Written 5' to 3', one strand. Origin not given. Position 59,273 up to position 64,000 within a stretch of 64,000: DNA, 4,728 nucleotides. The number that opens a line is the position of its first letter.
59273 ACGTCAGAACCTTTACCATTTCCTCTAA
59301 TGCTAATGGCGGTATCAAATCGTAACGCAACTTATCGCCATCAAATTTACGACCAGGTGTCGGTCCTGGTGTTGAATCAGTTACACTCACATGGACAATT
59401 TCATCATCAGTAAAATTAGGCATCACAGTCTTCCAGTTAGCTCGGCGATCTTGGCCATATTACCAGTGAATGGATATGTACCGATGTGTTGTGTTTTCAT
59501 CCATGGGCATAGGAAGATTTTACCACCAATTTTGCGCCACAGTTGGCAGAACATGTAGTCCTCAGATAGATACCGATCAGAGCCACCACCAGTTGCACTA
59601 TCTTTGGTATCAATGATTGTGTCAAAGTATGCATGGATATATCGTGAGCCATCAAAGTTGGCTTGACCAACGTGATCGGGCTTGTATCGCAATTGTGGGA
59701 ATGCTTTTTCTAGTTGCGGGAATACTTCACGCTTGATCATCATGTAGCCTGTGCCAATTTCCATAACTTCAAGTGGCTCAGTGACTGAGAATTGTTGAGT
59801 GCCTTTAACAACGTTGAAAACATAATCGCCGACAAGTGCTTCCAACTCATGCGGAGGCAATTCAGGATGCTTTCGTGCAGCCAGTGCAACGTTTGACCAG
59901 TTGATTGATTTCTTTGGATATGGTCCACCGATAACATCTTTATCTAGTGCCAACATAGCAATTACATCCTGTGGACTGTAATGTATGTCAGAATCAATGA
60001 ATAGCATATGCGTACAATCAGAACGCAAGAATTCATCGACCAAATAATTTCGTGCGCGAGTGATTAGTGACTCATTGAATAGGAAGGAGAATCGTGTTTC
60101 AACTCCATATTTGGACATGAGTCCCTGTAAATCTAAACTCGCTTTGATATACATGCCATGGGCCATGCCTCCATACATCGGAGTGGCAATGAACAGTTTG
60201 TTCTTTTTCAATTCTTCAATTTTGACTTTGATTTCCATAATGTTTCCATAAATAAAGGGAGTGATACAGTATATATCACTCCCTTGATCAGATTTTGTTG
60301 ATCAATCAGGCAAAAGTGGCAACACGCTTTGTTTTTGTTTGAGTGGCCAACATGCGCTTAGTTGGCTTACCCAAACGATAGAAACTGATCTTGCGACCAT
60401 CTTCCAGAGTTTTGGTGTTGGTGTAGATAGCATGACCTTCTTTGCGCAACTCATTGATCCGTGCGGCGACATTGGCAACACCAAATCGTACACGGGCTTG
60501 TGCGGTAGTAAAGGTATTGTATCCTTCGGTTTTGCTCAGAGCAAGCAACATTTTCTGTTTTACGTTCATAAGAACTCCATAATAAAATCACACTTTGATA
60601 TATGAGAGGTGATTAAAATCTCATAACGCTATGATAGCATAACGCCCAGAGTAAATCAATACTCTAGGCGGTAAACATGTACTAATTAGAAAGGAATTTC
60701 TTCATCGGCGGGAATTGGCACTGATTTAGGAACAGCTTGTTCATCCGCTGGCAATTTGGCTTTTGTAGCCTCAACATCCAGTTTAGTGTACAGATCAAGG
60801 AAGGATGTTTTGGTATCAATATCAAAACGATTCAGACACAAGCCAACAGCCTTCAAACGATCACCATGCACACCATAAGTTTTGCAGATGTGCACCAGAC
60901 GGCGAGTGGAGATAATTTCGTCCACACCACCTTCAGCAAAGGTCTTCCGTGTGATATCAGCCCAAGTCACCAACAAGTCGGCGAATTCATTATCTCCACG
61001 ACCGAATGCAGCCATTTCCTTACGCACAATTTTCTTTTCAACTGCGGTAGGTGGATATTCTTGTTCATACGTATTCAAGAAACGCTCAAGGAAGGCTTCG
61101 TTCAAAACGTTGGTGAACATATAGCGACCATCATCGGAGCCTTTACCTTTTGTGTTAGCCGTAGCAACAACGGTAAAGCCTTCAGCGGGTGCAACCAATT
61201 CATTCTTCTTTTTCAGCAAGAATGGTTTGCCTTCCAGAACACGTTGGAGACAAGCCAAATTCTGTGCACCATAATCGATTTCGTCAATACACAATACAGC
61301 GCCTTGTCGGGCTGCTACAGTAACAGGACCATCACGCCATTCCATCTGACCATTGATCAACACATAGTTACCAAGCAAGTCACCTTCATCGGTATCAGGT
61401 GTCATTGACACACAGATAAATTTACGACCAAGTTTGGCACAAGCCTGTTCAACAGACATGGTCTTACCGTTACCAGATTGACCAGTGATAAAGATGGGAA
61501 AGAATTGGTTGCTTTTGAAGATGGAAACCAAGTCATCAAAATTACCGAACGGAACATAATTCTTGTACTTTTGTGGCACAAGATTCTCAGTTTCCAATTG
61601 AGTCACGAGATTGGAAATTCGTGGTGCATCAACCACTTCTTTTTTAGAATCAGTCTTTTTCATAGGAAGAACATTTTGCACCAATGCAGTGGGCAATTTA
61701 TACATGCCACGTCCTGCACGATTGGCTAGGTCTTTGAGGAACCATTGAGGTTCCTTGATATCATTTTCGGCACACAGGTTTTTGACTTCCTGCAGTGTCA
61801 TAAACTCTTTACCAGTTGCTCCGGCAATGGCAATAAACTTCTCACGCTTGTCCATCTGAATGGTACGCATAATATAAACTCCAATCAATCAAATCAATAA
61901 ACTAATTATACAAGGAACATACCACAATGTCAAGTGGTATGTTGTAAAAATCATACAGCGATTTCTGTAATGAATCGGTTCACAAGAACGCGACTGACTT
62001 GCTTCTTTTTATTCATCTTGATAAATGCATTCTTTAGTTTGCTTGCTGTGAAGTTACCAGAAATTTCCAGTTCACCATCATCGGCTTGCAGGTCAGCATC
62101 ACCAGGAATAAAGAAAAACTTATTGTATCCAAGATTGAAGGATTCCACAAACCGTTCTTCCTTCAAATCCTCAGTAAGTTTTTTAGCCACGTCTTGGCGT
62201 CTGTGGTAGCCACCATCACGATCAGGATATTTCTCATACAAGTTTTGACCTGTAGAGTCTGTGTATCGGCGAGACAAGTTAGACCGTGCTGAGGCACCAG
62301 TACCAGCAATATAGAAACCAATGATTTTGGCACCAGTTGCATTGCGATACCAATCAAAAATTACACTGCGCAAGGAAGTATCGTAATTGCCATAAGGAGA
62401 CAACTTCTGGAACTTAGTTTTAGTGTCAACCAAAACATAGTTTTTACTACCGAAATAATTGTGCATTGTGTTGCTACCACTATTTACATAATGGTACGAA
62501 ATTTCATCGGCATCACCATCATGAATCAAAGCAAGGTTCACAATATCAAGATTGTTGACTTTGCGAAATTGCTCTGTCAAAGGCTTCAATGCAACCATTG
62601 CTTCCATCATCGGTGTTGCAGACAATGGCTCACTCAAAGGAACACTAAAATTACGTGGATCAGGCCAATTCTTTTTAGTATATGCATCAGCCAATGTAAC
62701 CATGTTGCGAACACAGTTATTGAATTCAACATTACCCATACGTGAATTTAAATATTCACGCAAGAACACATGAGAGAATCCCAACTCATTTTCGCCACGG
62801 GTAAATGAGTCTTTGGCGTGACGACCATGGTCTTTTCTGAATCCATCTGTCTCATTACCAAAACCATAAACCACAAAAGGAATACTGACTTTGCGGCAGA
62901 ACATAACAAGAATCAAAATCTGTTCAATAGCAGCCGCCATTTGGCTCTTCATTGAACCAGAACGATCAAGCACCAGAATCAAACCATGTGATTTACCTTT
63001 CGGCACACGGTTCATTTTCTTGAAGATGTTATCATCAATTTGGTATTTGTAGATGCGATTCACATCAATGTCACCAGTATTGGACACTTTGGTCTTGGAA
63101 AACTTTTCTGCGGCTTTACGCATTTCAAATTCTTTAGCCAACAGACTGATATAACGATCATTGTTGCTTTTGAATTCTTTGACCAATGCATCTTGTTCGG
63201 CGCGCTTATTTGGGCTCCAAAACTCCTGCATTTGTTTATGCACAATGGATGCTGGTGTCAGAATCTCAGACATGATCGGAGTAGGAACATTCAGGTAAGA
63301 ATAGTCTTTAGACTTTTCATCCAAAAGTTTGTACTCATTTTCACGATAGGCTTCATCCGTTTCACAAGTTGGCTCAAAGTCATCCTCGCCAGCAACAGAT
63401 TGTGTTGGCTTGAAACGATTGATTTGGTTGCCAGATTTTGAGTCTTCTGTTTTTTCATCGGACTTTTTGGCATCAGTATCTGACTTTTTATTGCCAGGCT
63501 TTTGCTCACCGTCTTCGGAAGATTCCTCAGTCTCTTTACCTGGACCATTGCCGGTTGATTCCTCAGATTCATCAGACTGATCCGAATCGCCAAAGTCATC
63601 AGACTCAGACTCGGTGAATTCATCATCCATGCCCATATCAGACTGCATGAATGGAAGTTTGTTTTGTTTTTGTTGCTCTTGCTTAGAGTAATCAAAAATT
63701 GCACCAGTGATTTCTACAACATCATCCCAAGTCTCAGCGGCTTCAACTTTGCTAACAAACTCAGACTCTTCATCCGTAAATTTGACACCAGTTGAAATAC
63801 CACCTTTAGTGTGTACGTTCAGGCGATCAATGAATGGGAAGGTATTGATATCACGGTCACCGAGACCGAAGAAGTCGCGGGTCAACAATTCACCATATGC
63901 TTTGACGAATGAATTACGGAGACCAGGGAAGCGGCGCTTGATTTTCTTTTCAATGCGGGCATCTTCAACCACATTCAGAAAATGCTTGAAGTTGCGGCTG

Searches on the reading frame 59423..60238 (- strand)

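Call 69: search_protein_families(library=phrogs, proteins=[window:59423-60238:-], max_evalue=0.00001)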
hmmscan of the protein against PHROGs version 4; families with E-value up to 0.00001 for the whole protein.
window:59423-60238:- (271 aa): 1 family
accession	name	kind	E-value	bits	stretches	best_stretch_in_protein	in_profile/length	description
phrog_1574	-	unknown function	2.6e-61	208.4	1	1-259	1-236/240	-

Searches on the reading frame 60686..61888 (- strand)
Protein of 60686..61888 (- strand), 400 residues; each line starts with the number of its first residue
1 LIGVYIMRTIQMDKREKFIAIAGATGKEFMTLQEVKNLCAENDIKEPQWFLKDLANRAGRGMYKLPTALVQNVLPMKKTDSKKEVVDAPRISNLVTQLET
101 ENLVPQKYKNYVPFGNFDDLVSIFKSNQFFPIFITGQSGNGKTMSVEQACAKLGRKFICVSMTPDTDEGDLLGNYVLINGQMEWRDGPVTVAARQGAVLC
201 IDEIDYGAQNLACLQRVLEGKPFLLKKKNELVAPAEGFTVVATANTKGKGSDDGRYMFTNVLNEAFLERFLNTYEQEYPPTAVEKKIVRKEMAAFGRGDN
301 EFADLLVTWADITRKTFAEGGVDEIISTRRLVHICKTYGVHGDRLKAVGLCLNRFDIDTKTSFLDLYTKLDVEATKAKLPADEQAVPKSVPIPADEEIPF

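Call 69: search_protein_families(library=phrogs, proteins=[window:60686-61888:-], max_evalue=0.00001)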
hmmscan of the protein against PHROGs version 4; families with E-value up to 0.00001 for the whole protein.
window:60686-61888:- (400 aa): 3 families
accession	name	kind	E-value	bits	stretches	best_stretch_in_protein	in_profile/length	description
phrog_249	-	moron, auxiliary metabolic gene and host takeover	1.4e-100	338.3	1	31-376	67-361/380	porphyrin biosynthesis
phrog_16448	-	other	4.6e-33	115.4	1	129-369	450-658/680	ATPase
phrog_168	-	DNA, RNA and nucleotide metabolism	1.2e-06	29.4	1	100-262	12-143/314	clamp loader of DNA polymerase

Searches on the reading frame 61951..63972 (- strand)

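Call 69: search_protein_families(library=phrogs, proteins=[window:61951-63972:-], max_evalue=0.00001)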
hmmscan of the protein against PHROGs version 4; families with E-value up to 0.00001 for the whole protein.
window:61951-63972:- (673 aa): 2 families
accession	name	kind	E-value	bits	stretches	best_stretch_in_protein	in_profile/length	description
phrog_459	-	other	1.6e-133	448.1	1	2-672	83-736/736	peptidase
phrog_1576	-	unknown function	9.8e-08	32.1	1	103-394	294-598/729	-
